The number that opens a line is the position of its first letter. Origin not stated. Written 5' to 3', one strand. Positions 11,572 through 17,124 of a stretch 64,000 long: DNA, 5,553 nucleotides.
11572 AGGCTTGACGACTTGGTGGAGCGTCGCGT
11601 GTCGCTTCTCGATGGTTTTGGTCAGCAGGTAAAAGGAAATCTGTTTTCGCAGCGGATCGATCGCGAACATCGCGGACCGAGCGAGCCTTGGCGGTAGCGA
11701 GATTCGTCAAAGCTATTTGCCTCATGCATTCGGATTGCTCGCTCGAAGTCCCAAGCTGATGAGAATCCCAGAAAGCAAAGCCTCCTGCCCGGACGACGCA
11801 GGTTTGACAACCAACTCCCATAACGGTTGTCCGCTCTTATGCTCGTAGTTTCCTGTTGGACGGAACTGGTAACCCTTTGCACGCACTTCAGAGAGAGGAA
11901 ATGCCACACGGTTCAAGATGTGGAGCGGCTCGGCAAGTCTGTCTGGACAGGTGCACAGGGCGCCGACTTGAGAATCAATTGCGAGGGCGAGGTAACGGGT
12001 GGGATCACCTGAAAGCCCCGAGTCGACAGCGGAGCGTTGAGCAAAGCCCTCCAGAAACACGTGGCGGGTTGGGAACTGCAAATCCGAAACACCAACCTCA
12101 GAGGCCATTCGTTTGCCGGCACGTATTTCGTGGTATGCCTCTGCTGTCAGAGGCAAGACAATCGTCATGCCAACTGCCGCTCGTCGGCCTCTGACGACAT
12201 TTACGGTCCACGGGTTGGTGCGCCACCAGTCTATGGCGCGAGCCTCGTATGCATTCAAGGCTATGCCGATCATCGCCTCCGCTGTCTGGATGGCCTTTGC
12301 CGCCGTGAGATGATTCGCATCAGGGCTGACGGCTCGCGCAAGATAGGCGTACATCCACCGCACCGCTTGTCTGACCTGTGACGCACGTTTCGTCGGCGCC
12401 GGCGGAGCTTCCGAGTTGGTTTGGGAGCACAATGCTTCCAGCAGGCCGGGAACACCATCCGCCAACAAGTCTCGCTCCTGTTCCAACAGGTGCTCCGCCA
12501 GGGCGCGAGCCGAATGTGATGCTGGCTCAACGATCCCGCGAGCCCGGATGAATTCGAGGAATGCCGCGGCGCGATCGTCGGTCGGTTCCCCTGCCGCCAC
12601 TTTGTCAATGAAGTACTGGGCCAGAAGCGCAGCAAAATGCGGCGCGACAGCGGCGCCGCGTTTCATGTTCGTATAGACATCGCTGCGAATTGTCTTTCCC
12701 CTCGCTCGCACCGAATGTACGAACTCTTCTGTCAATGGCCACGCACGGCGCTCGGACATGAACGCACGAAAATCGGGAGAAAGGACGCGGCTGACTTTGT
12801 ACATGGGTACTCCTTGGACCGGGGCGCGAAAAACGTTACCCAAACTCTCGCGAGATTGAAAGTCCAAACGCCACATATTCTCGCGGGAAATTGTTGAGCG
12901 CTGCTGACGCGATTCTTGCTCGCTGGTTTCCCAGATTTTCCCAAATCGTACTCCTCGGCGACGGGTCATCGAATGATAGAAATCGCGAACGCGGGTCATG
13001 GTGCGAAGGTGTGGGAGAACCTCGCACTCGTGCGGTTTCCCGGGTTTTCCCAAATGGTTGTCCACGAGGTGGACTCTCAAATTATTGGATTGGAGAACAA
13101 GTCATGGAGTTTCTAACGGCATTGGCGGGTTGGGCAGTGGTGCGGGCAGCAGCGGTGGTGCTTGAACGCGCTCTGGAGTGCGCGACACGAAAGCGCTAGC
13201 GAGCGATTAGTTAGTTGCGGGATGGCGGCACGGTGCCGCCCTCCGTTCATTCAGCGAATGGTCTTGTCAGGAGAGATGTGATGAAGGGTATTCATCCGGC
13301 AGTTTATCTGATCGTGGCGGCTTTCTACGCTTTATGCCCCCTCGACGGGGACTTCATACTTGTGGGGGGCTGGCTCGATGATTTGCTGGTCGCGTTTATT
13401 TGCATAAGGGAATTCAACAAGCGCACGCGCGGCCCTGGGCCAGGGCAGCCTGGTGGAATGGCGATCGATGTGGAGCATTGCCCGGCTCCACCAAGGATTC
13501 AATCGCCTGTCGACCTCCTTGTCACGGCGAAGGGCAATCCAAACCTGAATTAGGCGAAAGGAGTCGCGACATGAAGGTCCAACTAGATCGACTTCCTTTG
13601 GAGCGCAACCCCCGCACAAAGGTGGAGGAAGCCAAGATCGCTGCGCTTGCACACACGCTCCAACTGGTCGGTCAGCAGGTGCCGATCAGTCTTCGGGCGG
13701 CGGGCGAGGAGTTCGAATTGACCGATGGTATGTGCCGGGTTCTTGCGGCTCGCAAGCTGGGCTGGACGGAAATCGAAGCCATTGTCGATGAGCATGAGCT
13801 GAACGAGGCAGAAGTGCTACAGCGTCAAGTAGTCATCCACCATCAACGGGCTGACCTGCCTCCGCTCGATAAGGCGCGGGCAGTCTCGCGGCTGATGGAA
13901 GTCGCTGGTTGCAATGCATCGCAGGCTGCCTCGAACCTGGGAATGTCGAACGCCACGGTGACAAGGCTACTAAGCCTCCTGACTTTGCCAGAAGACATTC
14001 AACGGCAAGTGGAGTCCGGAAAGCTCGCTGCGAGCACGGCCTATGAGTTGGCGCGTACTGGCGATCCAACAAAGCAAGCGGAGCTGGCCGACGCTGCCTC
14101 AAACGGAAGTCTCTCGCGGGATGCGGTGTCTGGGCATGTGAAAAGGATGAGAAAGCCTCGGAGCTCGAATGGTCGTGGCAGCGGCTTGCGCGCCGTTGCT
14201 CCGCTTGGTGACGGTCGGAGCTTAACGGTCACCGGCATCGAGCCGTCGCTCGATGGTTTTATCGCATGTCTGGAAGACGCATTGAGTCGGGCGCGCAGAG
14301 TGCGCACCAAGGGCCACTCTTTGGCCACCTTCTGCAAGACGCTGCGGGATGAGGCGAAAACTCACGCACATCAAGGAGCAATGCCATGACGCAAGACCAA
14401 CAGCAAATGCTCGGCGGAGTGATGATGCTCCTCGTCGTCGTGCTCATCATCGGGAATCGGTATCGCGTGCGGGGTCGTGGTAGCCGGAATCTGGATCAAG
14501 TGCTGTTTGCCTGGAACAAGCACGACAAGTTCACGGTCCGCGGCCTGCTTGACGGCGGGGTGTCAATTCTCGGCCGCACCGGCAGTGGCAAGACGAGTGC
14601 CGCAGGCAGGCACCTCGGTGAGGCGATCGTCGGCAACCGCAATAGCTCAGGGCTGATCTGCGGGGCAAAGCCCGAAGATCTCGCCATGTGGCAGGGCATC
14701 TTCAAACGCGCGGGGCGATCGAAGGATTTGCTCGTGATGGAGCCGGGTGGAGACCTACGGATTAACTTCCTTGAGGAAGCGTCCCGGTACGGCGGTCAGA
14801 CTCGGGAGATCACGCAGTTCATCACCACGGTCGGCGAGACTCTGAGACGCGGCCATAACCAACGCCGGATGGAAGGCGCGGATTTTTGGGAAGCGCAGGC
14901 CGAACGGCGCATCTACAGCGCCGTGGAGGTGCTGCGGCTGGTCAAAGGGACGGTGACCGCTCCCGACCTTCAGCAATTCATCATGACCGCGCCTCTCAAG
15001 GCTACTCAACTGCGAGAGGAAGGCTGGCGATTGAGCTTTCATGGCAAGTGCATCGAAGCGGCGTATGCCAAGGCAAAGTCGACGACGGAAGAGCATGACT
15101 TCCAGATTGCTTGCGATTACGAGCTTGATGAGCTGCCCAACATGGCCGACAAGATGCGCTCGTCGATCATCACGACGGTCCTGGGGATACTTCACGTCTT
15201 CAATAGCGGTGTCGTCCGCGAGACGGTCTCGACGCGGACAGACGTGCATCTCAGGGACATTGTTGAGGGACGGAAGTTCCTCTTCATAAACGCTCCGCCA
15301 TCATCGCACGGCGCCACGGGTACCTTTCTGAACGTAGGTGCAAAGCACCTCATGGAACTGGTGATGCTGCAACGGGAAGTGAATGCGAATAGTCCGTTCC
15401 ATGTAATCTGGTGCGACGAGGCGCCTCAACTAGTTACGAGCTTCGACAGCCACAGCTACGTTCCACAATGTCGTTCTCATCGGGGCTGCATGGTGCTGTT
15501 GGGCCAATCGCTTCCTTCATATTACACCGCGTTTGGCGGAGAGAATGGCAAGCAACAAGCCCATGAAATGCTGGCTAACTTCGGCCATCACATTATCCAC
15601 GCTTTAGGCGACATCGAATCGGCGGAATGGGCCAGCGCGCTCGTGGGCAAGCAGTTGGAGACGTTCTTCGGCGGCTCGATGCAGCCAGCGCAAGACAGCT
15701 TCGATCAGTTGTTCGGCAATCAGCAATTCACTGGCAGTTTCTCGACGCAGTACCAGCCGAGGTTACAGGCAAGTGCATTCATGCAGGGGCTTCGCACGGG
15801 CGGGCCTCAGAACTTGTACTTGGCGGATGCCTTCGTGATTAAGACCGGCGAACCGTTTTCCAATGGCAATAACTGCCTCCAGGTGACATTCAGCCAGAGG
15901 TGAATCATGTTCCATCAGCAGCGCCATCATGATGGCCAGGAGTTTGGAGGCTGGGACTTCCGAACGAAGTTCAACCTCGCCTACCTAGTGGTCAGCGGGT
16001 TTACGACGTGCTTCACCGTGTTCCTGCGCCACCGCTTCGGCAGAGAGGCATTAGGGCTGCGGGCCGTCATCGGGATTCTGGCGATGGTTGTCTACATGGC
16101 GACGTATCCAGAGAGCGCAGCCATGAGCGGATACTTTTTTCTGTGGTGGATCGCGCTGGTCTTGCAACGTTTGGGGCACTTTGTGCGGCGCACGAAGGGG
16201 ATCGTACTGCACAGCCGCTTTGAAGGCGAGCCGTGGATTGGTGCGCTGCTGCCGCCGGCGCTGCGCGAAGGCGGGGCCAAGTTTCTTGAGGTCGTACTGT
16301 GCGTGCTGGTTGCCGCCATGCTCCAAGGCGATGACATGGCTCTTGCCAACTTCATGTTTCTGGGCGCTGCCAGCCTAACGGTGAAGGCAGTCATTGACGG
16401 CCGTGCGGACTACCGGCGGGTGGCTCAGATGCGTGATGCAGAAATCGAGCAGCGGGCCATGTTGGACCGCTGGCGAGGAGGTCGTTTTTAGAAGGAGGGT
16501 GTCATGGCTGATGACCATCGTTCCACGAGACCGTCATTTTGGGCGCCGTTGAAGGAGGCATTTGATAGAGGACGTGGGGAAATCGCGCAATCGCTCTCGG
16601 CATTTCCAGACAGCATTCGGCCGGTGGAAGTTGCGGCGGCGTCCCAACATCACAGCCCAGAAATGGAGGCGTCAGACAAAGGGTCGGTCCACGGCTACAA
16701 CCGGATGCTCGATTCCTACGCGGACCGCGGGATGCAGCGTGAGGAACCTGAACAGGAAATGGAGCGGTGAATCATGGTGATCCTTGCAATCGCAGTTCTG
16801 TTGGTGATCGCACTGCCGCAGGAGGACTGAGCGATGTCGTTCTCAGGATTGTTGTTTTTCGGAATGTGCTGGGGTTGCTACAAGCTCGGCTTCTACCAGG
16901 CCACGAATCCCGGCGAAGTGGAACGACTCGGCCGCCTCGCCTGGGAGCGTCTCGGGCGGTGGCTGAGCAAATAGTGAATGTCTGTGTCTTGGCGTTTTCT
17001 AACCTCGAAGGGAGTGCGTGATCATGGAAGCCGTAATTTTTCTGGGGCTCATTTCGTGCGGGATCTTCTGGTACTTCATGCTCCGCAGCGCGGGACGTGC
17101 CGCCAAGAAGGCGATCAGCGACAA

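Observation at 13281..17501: Island block with a lone TraD/VirD4-like ATPase, ParB and tiny membrane proteins but no recognisable relaxase or T4SS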

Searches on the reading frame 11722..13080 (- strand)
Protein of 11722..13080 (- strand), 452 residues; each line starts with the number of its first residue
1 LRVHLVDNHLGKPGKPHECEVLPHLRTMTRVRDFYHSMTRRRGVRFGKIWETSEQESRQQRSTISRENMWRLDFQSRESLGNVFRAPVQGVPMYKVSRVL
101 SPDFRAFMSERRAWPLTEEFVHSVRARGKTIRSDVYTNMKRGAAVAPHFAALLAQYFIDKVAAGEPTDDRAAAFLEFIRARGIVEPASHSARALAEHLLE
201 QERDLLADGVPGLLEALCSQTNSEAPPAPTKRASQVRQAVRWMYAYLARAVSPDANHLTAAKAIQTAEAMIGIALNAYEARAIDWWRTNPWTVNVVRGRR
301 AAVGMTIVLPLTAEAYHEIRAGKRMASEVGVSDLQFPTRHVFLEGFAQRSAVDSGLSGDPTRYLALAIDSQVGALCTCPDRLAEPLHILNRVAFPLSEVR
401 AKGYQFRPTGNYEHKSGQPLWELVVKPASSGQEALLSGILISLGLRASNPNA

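Call 4: search_protein_families(library=pfam, proteins=[window:11722-13080:-], max_evalue=0.1)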
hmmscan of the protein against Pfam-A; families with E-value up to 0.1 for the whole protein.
window:11722-13080:- (452 aa): 1 family
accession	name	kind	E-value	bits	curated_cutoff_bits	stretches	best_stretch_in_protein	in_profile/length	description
PF13513.12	HEAT_EZ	-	0.02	15.9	27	1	190-226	7-42/55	HEAT-like repeat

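Call 13: search_protein_families(library=padloc, proteins=[window:11722-13080:-], max_evalue=0.1)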
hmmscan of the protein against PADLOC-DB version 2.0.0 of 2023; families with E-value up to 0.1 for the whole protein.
window:11722-13080:- (452 aa): 0 families

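Call 14: search_protein_families(library=ncbifam, proteins=[window:11722-13080:-], max_evalue=0.1)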
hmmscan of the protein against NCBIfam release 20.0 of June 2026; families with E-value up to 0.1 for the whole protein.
window:11722-13080:- (452 aa): 0 families

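Call 15: search_protein_families(library=phrogs, proteins=[window:11722-13080:-], max_evalue=0.1)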
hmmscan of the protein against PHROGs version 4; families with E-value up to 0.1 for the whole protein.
window:11722-13080:- (452 aa): 0 families

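Call 58: find_homologous_proteins(query=window:11722-13080:-, max_evalue=0.001)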
Query window:11722-13080:- (452 aa): 1 proteins with E <= 0.001 among 8000 candidates.
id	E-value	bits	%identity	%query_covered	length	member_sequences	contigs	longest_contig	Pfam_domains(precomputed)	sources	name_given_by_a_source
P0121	5.9e-235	798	100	80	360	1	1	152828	-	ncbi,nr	ncbi:MAG: hypothetical protein K2Y37_02945 [Pirellulales bacterium]|nr:hypothetical protein [Pirellu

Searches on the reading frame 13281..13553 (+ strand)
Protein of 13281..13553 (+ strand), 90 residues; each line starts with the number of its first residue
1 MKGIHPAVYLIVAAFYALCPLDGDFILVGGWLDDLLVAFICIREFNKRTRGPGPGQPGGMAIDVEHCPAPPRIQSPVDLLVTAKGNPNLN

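Call 4: search_protein_families(library=pfam, proteins=[window:13281-13553:+], max_evalue=0.1)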
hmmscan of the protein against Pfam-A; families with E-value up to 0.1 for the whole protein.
window:13281-13553:+ (90 aa): 0 families

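Call 13: search_protein_families(library=padloc, proteins=[window:13281-13553:+], max_evalue=0.1)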
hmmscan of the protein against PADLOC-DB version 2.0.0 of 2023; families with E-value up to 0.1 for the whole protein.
window:13281-13553:+ (90 aa): 0 families

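Call 14: search_protein_families(library=ncbifam, proteins=[window:13281-13553:+], max_evalue=0.1)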
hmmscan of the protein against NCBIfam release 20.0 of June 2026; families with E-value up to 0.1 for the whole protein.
window:13281-13553:+ (90 aa): 0 families

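Call 15: search_protein_families(library=phrogs, proteins=[window:13281-13553:+], max_evalue=0.1)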
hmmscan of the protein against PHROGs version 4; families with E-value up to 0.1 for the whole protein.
window:13281-13553:+ (90 aa): 1 family
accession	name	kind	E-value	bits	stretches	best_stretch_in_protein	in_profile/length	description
phrog_14750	-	unknown function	0.045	14.8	1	11-42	63-97/134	-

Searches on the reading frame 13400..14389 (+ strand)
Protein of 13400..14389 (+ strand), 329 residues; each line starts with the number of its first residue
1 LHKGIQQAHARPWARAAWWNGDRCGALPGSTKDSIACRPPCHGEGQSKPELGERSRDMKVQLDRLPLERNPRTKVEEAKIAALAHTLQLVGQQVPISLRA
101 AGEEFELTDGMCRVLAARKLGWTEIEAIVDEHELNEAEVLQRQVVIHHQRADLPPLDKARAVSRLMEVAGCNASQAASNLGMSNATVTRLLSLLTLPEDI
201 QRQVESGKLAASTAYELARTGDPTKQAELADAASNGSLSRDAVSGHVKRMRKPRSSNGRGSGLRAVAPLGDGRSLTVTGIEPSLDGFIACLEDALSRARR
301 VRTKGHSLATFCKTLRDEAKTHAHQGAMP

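Call 4: search_protein_families(library=pfam, proteins=[window:13400-14389:+], max_evalue=0.1)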
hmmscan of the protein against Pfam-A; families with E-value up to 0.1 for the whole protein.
window:13400-14389:+ (329 aa): 9 families
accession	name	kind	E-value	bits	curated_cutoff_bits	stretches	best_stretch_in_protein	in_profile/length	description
PF17762.8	HTH_ParB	-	5.1e-16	59.1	22.6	1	152-250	2-100/102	ParB HTH domain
PF02195.25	ParB_N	-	8.5e-06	26.2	26.3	1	69-141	16-87/95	ParB N-terminal domain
PF12802.13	MarR_2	-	0.011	16.3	27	0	214-251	11-45/61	MarR family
PF13551.12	HTH_29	-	0.013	16.1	28.1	0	167-192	8-34/64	Winged helix-turn helix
PF23433.1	DUF7119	-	0.013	15.8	30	1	159-239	35-115/141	Family of unknown function (DUF7119)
PF20432.4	Xre-like-HTH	-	0.019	15.7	25.8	1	159-189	12-42/63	Antitoxin Xre-like helix-turn-helix domain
PF09339.16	HTH_IclR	-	0.039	14.2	22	0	171-194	19-42/52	IclR helix-turn-helix domain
PF00126.33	HTH_1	-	0.044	14.2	26.6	0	172-194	15-37/60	Bacterial regulatory helix-turn-helix protein, lysR family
PF08535.16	KorB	-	0.089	13.2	22.3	0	170-249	3-85/89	KorB domain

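Call 13: search_protein_families(library=padloc, proteins=[window:13400-14389:+], max_evalue=0.1)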
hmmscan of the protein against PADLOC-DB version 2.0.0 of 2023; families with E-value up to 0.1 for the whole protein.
window:13400-14389:+ (329 aa): 1 family
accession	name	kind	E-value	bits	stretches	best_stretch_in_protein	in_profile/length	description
PDLC03229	MTase_II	-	0.0048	13.7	1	65-136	19-89/436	Type II methyltransferase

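Call 14: search_protein_families(library=ncbifam, proteins=[window:13400-14389:+], max_evalue=0.1)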
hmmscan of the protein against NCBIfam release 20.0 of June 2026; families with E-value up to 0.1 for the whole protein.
window:13400-14389:+ (329 aa): 5 families
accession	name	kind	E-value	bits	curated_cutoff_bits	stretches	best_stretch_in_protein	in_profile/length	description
TIGR00180.1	parB_part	domain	1.4e-26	93.4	58.45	1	68-230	17-182/186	ParB/RepB/Spo0J family partition protein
TIGR04285.1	nucleoid_noc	exception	1.5e-24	86.7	315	1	66-253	12-197/255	nucleoid occlusion protein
TIGR03734.1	PRTRC_parB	hypoth_equivalog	4.2e-10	38.8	278.6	1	69-212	6-152/555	PRTRC system ParB family protein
TIGR03454.1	partition_RepB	equivalog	2.6e-09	36.9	201.5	1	72-203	80-211/325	plasmid partitioning protein RepB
NF041397.1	TranRegGlpR_Halo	equivalog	0.088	12.4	300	0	155-203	4-52/253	HTH-type transcriptional regulator GlpR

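Call 15: search_protein_families(library=phrogs, proteins=[window:13400-14389:+], max_evalue=0.1)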
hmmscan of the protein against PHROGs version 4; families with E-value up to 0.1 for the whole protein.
window:13400-14389:+ (329 aa): 21 families
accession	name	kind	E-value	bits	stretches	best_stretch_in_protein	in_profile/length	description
phrog_3264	-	DNA, RNA and nucleotide metabolism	1.3e-20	75.3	1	58-213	50-211/337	ParB-like partition protein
phrog_4715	-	DNA, RNA and nucleotide metabolism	1.7e-20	73.9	1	50-243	140-354/630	ParB-like partition protein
phrog_6218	-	DNA, RNA and nucleotide metabolism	1.8e-19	71.3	1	69-234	18-183/506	ParB-like partition protein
phrog_1033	-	DNA, RNA and nucleotide metabolism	1.5e-18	68.7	1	54-232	30-214/334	ParB-like partition protein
phrog_8071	-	DNA, RNA and nucleotide metabolism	2.2e-07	31.5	1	66-223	17-175/389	ParB-like partition protein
phrog_3951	-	unknown function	8.3e-07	29.8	1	73-144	37-110/301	-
phrog_498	-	other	2.9e-06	27.1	1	55-133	33-110/633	DNA methyltransferase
phrog_1146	-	DNA, RNA and nucleotide metabolism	1.3e-05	25.5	1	78-222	93-234/342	ParB-like partition protein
phrog_7783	-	unknown function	2.1e-05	24.4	1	132-239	83-189/634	-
phrog_620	-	DNA, RNA and nucleotide metabolism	0.0001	23.5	1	66-130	19-79/217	ParB-like partition protein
phrog_18726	-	unknown function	0.00027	20.7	1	122-232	105-211/572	-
phrog_18056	-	DNA, RNA and nucleotide metabolism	0.00053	20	1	65-146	12-87/387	ParB-like partition nuclease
phrog_15982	-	unknown function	0.0011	19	1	177-244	170-238/453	-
phrog_940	-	DNA, RNA and nucleotide metabolism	0.0013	19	1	66-138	16-83/388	nuclease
phrog_21315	-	unknown function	0.0017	18.4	1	74-176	26-124/415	-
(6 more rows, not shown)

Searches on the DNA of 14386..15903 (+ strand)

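Call 39: search_rna_families(sources=[L009, L011, L072, L040, L036, L043, L049], threshold=gathering)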
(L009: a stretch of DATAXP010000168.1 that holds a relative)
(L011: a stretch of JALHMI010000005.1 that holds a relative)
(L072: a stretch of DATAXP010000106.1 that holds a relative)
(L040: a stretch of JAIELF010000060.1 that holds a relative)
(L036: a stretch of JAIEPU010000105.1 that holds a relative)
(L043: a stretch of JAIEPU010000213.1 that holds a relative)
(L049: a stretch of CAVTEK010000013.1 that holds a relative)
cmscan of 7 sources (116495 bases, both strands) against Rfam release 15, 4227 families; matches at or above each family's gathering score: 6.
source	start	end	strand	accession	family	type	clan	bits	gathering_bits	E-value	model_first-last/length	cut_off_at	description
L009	7938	8012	-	RF00005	tRNA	Gene; tRNA;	CL00001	69.4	29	8.6e-13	1-71/71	no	tRNA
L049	16669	16742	-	RF00005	tRNA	Gene; tRNA;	CL00001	69.3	29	8.6e-13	1-71/71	no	tRNA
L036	7510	7584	-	RF00005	tRNA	Gene; tRNA;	CL00001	62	29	9.3e-11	1-71/71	no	tRNA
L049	12051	12121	+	RF00005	tRNA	Gene; tRNA;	CL00001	61.9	29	9.6e-11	1-71/71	no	tRNA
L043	8866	8936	-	RF00005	tRNA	Gene; tRNA;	CL00001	61.2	29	1.5e-10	1-71/71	no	tRNA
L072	4992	5074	-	RF00005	tRNA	Gene; tRNA;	CL00001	34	29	0.0047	1-71/71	no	tRNA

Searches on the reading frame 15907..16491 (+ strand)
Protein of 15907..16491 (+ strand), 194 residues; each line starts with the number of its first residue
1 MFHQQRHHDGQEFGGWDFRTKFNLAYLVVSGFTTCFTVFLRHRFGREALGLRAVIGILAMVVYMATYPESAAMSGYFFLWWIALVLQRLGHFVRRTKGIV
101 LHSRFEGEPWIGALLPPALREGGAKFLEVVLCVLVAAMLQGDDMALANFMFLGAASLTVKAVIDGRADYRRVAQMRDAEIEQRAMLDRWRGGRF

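Call 4: search_protein_families(library=pfam, proteins=[window:15907-16491:+], max_evalue=0.1)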
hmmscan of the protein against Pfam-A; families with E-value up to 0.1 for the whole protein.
window:15907-16491:+ (194 aa): 0 families

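Call 13: search_protein_families(library=padloc, proteins=[window:15907-16491:+], max_evalue=0.1)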
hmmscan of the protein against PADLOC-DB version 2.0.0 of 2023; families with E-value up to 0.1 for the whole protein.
window:15907-16491:+ (194 aa): 0 families

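Call 14: search_protein_families(library=ncbifam, proteins=[window:15907-16491:+], max_evalue=0.1)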
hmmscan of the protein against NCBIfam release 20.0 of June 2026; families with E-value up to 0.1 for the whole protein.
window:15907-16491:+ (194 aa): 1 family
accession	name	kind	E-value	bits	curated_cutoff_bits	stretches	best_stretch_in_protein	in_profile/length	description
TIGR03753.1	blh_monoox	subfamily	0.0097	15.5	95.25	1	16-159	122-253/260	beta-carotene 15,15'-dioxygenase, Brp/Blh family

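Call 15: search_protein_families(library=phrogs, proteins=[window:15907-16491:+], max_evalue=0.1)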
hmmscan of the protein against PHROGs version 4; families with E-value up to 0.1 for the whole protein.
window:15907-16491:+ (194 aa): 1 family
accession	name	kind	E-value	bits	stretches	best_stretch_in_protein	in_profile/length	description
phrog_28121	-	unknown function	0.034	15.5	1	127-185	25-84/97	-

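Call 55: search_solved_structures(query=A2, max_evalue=1)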
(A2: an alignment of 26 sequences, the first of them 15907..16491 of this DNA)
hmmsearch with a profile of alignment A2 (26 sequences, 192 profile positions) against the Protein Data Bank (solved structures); distinct sequences matched with E-value up to 1: 0.

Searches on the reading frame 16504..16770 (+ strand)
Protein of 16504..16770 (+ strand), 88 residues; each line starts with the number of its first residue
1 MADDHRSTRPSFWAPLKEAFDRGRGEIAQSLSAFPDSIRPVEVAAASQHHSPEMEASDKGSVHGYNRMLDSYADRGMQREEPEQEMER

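Call 4: search_protein_families(library=pfam, proteins=[window:16504-16770:+], max_evalue=0.1)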
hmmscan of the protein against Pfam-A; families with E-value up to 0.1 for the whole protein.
window:16504-16770:+ (88 aa): 0 families

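Call 13: search_protein_families(library=padloc, proteins=[window:16504-16770:+], max_evalue=0.1)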
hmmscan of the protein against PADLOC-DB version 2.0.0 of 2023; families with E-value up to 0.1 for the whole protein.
window:16504-16770:+ (88 aa): 0 families

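Call 14: search_protein_families(library=ncbifam, proteins=[window:16504-16770:+], max_evalue=0.1)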
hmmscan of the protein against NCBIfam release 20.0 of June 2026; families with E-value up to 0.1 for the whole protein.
window:16504-16770:+ (88 aa): 0 families

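Call 15: search_protein_families(library=phrogs, proteins=[window:16504-16770:+], max_evalue=0.1)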
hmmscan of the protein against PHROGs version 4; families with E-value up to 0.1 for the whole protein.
window:16504-16770:+ (88 aa): 0 families

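Call 56: search_solved_structures(query=A3, max_evalue=1)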
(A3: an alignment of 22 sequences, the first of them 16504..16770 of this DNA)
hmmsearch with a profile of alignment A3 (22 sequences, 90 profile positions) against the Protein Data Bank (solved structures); distinct sequences matched with E-value up to 1: 6.
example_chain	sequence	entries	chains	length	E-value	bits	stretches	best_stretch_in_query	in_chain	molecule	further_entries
6mol_A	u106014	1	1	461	0.046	17.4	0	10-47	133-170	Monoextended DARPin R12 (M_R12)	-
3cjp_A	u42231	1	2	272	0.38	14.5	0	21-61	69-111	Predicted amidohydrolase, dihydroorotase family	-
3zkj_A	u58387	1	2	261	0.77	13.5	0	12-49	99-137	ANKYRIN REPEAT AND SOCS BOX PROTEIN 9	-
3j4j_A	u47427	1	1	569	0.81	13.4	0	4-35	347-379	Translation initiation factor IF-2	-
3zng_A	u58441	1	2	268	0.83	13.4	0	12-49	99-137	ANKYRIN REPEAT AND SOCS BOX PROTEIN 9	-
3d9h_A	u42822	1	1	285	0.86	13.3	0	12-49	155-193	cDNA FLJ77766, highly similar to Homo sapiens ankyrin repeat and SOCS box-containing 9 (AS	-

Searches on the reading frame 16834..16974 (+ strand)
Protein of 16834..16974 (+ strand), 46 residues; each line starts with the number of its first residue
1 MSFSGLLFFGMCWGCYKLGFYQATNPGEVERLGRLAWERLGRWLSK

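Call 68: search_protein_families(library=pfam, proteins=[window:16834-16974:+], max_evalue=0.001)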
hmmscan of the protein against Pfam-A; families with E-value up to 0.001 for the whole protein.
window:16834-16974:+ (46 aa): 0 families
